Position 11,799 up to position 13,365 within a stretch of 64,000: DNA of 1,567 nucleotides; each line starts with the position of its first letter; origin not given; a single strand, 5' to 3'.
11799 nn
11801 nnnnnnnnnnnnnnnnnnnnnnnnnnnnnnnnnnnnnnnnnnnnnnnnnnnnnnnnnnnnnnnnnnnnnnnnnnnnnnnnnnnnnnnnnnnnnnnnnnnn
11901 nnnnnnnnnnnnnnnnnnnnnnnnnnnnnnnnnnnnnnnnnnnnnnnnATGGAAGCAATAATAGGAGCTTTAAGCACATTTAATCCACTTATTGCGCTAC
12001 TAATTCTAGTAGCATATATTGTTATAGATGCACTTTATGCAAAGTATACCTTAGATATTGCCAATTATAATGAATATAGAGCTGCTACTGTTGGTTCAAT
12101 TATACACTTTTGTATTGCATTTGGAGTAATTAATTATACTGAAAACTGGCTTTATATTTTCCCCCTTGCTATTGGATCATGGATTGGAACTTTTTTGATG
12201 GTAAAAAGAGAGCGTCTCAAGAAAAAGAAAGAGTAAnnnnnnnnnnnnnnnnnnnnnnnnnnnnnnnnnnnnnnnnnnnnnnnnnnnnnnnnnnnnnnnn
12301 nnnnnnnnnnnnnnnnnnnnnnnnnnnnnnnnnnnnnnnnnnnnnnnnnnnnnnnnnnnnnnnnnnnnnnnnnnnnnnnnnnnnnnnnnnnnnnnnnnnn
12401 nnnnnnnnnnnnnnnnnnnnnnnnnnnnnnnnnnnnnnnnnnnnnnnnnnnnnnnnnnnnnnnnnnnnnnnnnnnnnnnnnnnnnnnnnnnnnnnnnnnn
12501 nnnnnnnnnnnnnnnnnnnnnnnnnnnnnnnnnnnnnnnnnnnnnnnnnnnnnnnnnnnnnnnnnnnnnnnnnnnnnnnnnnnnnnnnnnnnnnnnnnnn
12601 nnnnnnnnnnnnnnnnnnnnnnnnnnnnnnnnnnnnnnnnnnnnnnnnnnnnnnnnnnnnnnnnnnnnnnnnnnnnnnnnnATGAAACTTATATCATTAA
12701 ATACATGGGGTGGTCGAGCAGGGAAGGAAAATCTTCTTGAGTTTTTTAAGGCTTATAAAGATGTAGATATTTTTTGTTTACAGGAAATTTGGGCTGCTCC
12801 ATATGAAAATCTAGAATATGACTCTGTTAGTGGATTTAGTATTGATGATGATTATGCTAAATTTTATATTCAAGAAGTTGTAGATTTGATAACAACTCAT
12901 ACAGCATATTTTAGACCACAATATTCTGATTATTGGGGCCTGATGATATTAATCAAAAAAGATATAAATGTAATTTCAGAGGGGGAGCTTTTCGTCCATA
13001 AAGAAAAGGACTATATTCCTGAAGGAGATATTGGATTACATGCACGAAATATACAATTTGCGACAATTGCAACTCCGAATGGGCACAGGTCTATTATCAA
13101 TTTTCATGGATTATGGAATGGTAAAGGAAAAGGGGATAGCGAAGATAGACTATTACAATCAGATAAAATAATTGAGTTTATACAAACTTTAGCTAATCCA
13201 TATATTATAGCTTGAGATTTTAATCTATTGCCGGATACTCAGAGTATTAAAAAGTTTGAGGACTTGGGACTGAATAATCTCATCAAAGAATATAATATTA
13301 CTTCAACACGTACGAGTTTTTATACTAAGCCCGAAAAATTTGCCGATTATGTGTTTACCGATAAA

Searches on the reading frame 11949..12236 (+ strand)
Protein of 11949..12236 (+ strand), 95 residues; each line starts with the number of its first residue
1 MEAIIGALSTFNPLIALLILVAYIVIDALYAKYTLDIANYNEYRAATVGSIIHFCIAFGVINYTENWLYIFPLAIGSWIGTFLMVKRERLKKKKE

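Call 28: find_encoding_contigs(protein=window:11949-12236:+, flank=10000, max_places=10)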
Protein window:11949-12236:+ (95 aa): 9 contigs read that carry it; 9 places shown.
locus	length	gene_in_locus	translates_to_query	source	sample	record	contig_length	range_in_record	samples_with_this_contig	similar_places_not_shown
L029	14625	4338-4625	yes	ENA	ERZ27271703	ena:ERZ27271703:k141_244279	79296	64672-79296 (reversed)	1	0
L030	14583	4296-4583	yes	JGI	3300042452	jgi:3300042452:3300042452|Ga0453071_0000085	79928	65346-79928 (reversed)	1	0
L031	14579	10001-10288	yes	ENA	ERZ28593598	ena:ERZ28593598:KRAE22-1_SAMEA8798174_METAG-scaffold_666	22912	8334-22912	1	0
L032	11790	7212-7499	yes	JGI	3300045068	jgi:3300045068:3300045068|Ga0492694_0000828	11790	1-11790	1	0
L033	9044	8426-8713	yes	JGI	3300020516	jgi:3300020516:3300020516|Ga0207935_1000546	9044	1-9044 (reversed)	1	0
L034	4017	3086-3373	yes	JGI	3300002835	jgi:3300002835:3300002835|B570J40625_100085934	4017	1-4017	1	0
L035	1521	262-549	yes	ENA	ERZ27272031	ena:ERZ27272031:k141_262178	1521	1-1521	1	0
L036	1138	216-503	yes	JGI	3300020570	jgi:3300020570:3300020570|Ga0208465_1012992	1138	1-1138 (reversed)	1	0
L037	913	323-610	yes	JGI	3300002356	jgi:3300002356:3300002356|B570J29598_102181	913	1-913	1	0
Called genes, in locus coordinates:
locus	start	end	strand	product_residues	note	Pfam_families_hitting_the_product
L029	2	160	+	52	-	?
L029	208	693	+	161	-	PF00383:dCMP_cyt_deam_1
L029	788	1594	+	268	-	-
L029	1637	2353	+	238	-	PF13588:HSDR_N_2 (weak)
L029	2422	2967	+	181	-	PF14470:bPH_3, PF09851:SHOCT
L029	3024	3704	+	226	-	PF00106:adh_short, PF13561:adh_short_C2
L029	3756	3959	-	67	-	PF07754:Ribosomal_aS21 (weak)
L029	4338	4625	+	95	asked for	-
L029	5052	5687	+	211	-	PF00293:NUDIX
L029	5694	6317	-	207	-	PF00881:Nitroreductase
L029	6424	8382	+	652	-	-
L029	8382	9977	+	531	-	PF01510:Amidase_2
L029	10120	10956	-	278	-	PF00763:THF_DHG_CYH, PF02882:THF_DHG_CYH_C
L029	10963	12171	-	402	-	PF00464:SHMT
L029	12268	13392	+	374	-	-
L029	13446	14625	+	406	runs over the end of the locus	-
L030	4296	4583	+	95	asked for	-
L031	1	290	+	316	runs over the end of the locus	PF02618:YceG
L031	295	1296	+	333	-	PF13524:Glyco_trans_1_2 (faint)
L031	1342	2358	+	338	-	PF00814:TsaD, PF22521:HypF_C_2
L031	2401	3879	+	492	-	PF04244:DPRP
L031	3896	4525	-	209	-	PF06055:ExoD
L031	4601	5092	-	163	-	PF00293:NUDIX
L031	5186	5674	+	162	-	PF05656:DUF805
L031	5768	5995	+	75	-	-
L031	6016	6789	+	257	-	-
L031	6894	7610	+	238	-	PF13588:HSDR_N_2 (weak)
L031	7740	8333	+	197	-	PF00106:adh_short, PF13561:adh_short_C2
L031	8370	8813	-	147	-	-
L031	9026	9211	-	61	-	-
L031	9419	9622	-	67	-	PF07754:Ribosomal_aS21 (weak)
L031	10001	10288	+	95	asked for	-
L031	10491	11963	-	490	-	PF00239:Resolvase, PF07508:Recombinase, PF13408:Zn_ribbon_recom (weak)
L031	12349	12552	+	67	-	PF13560:HTH_31, PF12844:HTH_19, PF01381:HTH_3, PF13443:HTH_26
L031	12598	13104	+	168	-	-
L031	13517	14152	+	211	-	PF00293:NUDIX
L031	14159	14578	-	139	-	?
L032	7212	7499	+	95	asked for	-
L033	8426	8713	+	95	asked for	-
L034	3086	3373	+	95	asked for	-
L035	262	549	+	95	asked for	-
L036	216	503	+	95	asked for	-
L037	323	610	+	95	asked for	-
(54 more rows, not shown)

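Call 35: search_protein_families(library=pfam, proteins=[window:11949-12236:+], max_evalue=0.01)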
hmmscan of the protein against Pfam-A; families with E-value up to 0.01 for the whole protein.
window:11949-12236:+ (95 aa): 1 family
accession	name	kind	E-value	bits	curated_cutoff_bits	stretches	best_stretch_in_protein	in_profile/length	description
PF01040.23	UbiA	-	0.0048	16.6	34.2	1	5-86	81-161/250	UbiA prenyltransferase family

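Call 36: find_homologous_proteins(query=window:11949-12236:+, max_evalue=0.001)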
Query window:11949-12236:+ (95 aa): 65 proteins with E <= 0.001 among 70 candidates.
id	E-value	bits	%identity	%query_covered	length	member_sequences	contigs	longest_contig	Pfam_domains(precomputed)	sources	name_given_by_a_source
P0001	9.9e-53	194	96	100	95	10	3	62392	-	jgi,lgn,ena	jgi:hypothetical protein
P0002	3.3e-46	173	81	100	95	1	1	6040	-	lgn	-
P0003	1.4e-45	171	81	100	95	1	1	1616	-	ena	-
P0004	3.1e-44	167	79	99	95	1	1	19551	-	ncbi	ncbi:MAG: hypothetical protein V1867_04080 [Candidatus Falkowbacteria bacterium]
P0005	2.5e-42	161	76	100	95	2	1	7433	-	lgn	-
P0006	3.0e-42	160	73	100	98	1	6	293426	-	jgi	jgi:hypothetical protein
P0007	1.8e-41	158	74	99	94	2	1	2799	-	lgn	-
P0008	1.8e-41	158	77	100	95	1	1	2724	-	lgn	-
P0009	1.2e-40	155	73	100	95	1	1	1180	-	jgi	jgi:hypothetical protein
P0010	1.8e-40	155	73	98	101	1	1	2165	-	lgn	-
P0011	1.9e-40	155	72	100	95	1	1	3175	-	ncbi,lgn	-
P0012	5.7e-39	150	71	100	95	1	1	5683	-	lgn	-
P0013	8.1e-39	149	72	100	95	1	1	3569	-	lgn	-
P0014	2.0e-38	148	69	100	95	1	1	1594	-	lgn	-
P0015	2.1e-38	148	74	100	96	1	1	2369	-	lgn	-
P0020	3.5e-37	144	72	97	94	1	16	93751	-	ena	-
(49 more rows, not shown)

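Call 37: find_encoding_contigs(protein=P0004, flank=5000, max_places=2)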
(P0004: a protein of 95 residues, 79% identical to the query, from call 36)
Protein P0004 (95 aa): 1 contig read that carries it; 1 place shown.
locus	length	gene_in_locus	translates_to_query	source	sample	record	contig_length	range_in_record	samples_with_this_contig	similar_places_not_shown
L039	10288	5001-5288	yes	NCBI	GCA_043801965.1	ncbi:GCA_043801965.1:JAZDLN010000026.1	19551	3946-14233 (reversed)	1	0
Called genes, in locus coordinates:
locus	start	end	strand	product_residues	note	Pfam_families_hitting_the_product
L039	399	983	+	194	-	-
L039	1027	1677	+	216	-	-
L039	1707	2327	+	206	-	-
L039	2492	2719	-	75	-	-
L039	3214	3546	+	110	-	-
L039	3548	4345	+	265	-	PF12146:Hydrolase_4 (faint), PF00561:Abhydrolase_1 (faint)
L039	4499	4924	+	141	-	PF00293:NUDIX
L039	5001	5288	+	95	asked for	-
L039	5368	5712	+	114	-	-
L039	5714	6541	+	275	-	PF01063:Aminotran_4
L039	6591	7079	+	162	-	PF00710:Asparaginase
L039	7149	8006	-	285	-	PF00535:Glycos_transf_2, PF10111:Glyco_tranf_2_2 (faint), PF13641:Glyco_tranf_2_3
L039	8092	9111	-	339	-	PF00535:Glycos_transf_2, PF13641:Glyco_tranf_2_3, PF13632:Glyco_trans_2_3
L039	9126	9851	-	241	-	PF00483:NTP_transferase, PF12804:NTP_transf_3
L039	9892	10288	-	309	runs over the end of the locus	PF04321:RmlD_sub_bind, PF01370:Epimerase, PF16363:GDP_Man_Dehyd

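Call 38: find_encoding_contigs(protein=P0006, flank=5000, max_places=3)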
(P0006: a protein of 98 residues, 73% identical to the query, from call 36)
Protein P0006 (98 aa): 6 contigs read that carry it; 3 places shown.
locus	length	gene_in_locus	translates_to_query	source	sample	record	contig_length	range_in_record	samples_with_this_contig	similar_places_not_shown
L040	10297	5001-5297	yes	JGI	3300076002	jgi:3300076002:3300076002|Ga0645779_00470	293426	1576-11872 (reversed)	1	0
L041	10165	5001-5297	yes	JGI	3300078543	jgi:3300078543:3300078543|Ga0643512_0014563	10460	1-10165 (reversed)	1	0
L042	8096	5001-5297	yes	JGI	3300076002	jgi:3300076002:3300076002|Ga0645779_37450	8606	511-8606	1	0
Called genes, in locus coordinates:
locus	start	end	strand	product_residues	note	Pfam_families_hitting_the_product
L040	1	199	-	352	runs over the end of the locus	PF13624:SurA_N_3 (faint), PF13616:Rotamase_3, PF00639:Rotamase, PF13145:Rotamase_2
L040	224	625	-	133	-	PF04977:DivIC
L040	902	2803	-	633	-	PF00009:GTP_EFTU, PF03144:GTP_EFTU_D2 (weak), PF00679:EFG_C, PF06421:LepA_C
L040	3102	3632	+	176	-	PF13238:AAA_18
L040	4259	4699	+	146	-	-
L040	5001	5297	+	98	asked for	-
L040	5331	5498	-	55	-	-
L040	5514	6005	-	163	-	-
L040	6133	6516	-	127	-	PF01850:PIN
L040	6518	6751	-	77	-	-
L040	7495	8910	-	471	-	PF01420:Methylase_S (weak)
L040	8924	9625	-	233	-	-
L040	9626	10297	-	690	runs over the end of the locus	PF13588:HSDR_N_2, PF02384:N6_Mtase, PF07669:Eco57I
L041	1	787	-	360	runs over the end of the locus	?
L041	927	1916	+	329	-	PF13581:HATPase_c_2 (faint), PF02518:HATPase_c (weak)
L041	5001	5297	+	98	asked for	-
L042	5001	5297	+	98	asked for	-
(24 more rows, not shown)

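Call 39: find_encoding_contigs(protein=P0020, flank=5000, max_places=3)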
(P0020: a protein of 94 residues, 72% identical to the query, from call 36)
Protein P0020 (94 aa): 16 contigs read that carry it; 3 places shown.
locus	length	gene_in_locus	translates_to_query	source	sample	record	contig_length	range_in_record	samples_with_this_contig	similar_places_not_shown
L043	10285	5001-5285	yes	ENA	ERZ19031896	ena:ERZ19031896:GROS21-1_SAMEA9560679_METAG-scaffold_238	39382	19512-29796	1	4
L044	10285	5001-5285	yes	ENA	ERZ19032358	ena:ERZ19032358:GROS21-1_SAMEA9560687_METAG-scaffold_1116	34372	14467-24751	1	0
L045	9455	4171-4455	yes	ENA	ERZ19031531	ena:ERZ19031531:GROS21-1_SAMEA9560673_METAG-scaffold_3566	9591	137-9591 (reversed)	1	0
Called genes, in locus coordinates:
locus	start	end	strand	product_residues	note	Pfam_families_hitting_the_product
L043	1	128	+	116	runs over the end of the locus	-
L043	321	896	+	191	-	PF20803:PaaX_M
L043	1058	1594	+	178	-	PF12689:Acid_PPase (weak), PF13419:HAD_2, PF00702:Hydrolase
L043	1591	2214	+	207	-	-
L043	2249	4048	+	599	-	PF00009:GTP_EFTU, PF03144:GTP_EFTU_D2, PF22042:EF-G_D2 (weak), PF00679:EFG_C, PF06421:LepA_C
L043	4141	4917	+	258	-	PF00795:CN_hydrolase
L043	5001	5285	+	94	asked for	-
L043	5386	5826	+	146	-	-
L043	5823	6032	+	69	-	-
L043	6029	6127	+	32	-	-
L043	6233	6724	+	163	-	PF02915:Rubrerythrin, PF21349:RUBY_RBDX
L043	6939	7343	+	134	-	PF04977:DivIC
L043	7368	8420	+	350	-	PF13624:SurA_N_3 (weak), PF13145:Rotamase_2 (weak), PF00639:Rotamase, PF13616:Rotamase_3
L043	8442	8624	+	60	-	PF12797:Fer4_2 (weak), PF00037:Fer4 (weak), PF12837:Fer4_6 (weak), PF13237:Fer4_10 (faint), PF13459:Fer4_15 (weak), PF13370:Fer4_13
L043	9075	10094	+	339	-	-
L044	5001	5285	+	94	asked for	-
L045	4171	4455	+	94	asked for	-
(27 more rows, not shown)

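Call 40: find_encoding_contigs(protein=P0002, flank=5000, max_places=2)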
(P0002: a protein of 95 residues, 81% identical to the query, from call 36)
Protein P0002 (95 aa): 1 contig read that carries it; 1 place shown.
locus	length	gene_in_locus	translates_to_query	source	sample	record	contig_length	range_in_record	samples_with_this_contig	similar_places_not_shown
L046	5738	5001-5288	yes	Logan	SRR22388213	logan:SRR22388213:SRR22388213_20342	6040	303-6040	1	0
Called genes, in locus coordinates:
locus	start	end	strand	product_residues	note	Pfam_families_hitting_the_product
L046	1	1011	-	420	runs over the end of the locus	-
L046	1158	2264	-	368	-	PF19077:Big_13 (faint)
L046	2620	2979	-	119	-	PF08378:NERD, PF02021:UPF0102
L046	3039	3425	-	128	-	-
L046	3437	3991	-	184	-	PF01209:Ubie_methyltran, PF13847:Methyltransf_31, PF08241:Methyltransf_11, PF13649:Methyltransf_25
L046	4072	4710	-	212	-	PF01351:RNase_HII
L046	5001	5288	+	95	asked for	-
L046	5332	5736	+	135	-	?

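Call 53: search_protein_families(library=padloc, proteins=[L029:788-1594:+, L029:1637-2353:+, L029:2422-2967:+, L031:6016-6789:+], max_evalue=0.01)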
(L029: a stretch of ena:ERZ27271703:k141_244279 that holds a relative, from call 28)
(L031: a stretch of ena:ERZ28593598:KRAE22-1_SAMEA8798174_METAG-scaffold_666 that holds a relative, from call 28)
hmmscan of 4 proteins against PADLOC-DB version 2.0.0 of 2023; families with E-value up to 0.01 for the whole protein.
L029:788-1594:+ (268 aa): 0 families

L029:1637-2353:+ (238 aa): 0 families

L029:2422-2967:+ (181 aa): 0 families

L031:6016-6789:+ (257 aa): 0 families

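Call 54: search_protein_families(library=phrogs, proteins=[L029:788-1594:+, L029:1637-2353:+, L029:2422-2967:+, L031:6016-6789:+], max_evalue=0.01)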
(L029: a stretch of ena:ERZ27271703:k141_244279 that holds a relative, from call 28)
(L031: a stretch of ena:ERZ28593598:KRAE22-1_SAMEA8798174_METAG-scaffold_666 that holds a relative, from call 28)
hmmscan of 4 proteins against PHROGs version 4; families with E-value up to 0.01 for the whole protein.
L029:788-1594:+ (268 aa): 0 families

L029:1637-2353:+ (238 aa): 3 families
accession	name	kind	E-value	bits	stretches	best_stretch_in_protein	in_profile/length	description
phrog_17239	-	unknown function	9.3e-44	150.7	1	21-226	23-230/259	-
phrog_14719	-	unknown function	2.6e-07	30.1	1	26-85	23-82/833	-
phrog_4225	-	DNA, RNA and nucleotide metabolism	5.7e-06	26.6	1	35-157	30-156/357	endonuclease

L029:2422-2967:+ (181 aa): 4 families
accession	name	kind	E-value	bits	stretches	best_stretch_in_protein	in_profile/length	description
phrog_2700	-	unknown function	3.1e-51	175.8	1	1-181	144-331/331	-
phrog_888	-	unknown function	8.5e-08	33.3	1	113-181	205-271/271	-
phrog_33436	-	unknown function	8.8e-05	23.7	1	140-179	78-117/117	-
phrog_7115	-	unknown function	0.0066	17.6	1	25-88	20-82/127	-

L031:6016-6789:+ (257 aa): 0 families

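Call 72: search_protein_families(library=ncbifam, proteins=[window:11949-12236:+], max_evalue=0.01)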
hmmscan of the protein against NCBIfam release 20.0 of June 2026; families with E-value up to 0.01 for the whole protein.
window:11949-12236:+ (95 aa): 0 families

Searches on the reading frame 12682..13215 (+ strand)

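Call 35: search_protein_families(library=pfam, proteins=[window:12682-13215:+], max_evalue=0.01)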
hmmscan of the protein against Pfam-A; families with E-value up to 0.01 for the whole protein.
window:12682-13215:+ (177 aa): 1 family
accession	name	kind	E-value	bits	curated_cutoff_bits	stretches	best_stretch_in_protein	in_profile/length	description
PF03372.29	Exo_endo_phos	-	6.6e-09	36.3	24.5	1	4-143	1-117/225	Endonuclease/Exonuclease/phosphatase family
